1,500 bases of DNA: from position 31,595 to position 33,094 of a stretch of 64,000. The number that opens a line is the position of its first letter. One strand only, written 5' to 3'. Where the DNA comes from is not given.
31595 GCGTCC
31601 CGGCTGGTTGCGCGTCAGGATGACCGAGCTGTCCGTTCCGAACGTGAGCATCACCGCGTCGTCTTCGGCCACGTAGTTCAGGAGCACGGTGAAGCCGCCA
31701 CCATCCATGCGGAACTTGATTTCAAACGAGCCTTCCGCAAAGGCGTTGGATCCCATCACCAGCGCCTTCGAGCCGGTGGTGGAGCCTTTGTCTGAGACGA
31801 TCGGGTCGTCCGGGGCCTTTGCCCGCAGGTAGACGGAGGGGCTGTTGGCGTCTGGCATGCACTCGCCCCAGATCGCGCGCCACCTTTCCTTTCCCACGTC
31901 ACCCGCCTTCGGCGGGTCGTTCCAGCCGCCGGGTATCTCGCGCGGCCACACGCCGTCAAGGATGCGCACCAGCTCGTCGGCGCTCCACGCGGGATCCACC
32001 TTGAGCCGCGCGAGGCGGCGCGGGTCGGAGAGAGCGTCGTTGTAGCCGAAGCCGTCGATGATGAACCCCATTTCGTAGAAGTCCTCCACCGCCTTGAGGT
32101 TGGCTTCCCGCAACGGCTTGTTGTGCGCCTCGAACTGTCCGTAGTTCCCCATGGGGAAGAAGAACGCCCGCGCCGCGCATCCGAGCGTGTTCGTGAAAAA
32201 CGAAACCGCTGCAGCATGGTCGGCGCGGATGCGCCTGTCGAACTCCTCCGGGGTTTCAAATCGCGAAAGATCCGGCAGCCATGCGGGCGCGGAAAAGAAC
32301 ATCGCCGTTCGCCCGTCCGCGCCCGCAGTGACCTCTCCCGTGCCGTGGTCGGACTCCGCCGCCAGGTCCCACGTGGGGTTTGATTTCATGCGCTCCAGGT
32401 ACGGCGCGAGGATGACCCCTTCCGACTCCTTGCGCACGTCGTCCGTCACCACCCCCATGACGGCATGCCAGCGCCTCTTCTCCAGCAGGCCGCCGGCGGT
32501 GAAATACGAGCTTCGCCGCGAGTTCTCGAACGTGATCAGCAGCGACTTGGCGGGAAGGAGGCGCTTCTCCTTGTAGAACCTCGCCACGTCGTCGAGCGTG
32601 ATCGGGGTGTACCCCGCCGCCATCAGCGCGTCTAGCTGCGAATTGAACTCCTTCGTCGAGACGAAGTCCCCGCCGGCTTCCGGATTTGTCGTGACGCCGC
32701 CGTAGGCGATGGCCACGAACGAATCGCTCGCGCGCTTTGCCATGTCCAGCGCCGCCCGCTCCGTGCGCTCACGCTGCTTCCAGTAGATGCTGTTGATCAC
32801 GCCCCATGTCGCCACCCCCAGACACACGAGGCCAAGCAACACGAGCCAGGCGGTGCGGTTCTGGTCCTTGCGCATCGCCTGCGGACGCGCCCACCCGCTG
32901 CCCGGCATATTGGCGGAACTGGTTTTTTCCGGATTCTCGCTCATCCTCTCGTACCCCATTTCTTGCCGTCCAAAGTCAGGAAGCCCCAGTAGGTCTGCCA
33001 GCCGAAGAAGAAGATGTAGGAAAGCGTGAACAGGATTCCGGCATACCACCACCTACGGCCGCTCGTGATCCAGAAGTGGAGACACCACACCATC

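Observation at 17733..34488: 16.7-kb, 11-gene operon: a synthase-dependent exopolysaccharide machine with an unreported part list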

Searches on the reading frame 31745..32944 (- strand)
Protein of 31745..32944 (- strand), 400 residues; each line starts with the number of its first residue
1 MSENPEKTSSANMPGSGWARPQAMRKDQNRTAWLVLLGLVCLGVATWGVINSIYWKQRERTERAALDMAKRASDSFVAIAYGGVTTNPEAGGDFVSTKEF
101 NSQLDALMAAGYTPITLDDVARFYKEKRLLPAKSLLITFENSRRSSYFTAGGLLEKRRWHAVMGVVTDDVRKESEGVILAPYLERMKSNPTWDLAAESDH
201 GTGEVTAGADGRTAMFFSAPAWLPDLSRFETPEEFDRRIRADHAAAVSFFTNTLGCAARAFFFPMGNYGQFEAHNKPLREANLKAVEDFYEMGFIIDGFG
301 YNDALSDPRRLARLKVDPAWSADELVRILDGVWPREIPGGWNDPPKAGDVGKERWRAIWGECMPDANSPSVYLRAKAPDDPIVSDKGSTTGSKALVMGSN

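Call 35: search_solved_structures(query=window:31745-32944:-, max_evalue=0.01, show_alignments=3)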
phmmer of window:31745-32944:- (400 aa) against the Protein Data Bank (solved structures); distinct sequences matched with E-value up to 0.01: 4.
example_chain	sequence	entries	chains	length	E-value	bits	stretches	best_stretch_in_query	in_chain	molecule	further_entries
3vus_A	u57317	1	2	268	1.7e-07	34.1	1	75-268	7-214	Poly-beta-1,6-N-acetyl-D-glucosamine N-deacetylase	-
4f9d_A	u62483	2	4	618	1.5e-06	31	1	74-267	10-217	Poly-beta-1,6-N-acetyl-D-glucosamine N-deacetylase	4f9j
5bu6_A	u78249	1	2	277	5.9e-06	29.1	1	96-269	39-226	BpsB (PgaB), Poly-beta-1,6-N-acetyl-D-glucosamine N-deacetylase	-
4wcj_A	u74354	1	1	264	0.00064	22.4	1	93-182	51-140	Polysaccharide deacetylase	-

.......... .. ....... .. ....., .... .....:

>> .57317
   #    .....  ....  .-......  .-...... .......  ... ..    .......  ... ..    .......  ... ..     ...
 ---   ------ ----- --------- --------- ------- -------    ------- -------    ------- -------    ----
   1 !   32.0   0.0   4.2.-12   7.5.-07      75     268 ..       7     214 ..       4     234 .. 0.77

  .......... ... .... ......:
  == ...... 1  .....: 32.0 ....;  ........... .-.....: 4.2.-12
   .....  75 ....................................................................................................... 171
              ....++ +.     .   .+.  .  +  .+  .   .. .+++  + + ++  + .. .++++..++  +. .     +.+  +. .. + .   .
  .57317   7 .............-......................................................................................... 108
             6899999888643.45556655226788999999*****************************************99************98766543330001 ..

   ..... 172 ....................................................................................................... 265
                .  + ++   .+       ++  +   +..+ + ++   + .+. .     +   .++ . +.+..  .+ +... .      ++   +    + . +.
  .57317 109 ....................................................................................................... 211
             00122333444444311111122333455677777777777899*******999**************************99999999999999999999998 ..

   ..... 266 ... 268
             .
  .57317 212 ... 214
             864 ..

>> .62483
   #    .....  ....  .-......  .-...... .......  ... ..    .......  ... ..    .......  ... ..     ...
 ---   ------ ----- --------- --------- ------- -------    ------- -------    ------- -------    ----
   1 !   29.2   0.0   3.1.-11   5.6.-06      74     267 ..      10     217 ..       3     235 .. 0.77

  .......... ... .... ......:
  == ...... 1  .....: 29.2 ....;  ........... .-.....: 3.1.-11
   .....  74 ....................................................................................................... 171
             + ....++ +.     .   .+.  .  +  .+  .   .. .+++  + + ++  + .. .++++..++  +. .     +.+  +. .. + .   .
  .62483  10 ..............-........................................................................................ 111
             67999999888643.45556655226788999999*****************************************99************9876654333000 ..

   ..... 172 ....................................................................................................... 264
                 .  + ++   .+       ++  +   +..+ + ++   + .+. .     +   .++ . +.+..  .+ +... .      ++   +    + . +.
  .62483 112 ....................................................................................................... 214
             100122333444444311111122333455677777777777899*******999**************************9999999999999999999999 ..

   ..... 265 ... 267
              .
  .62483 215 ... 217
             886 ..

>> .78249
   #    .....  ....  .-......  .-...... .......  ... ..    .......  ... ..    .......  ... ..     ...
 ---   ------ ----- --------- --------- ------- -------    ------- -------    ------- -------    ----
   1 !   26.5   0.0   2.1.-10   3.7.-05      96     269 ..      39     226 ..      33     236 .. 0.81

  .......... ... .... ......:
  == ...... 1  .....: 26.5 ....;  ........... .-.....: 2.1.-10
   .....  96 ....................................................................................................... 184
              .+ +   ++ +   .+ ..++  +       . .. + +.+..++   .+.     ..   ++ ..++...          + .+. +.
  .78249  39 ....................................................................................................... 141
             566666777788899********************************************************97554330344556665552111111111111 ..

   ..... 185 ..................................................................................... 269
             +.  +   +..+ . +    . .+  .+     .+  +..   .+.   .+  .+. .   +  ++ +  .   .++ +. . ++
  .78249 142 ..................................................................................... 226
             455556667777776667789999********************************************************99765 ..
